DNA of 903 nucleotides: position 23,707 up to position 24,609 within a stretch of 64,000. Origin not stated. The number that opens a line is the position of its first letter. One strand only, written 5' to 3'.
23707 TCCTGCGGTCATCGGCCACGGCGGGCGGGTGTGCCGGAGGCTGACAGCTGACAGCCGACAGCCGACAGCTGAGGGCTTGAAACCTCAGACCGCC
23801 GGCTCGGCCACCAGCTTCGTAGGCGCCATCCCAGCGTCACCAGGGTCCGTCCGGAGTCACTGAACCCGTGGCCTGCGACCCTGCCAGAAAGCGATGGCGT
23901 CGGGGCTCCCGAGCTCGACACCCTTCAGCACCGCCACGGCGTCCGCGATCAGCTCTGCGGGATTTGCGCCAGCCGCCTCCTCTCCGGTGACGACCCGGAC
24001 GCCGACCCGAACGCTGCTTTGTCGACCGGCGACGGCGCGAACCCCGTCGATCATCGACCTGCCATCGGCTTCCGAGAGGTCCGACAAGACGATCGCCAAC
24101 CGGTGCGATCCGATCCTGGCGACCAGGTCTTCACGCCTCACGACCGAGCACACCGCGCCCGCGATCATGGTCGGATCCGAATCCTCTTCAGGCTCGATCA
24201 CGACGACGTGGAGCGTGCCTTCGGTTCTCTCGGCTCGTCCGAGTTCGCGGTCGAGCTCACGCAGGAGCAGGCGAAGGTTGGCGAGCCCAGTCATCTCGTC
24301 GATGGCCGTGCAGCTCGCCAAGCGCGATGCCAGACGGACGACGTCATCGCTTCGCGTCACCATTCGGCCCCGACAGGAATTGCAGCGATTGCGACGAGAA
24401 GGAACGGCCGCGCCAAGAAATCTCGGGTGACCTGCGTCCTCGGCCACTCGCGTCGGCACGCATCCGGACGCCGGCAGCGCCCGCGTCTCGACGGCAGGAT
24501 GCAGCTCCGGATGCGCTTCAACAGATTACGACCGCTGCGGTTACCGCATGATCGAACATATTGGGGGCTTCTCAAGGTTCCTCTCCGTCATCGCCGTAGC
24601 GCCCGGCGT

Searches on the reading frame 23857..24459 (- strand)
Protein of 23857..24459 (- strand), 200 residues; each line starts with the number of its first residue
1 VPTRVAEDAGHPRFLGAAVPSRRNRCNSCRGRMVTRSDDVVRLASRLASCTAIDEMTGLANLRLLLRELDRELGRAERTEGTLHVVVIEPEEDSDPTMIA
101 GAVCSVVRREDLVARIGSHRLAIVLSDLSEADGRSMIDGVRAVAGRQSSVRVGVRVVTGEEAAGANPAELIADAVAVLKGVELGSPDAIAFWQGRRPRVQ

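Call 10: search_protein_families(library=pfam, proteins=[window:23857-24459:-], max_evalue=0.01)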
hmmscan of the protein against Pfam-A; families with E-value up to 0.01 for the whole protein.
window:23857-24459:- (200 aa): 2 families
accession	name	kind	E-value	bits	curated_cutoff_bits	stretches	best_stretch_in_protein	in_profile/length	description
PF00990.26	GGDEF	-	1.1e-08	35.4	23.8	2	99-141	62-104/161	Diguanylate cyclase, GGDEF domain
PF17853.6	GGDEF_2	-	0.0064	17.2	24.5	1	80-154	20-93/116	GGDEF-like domain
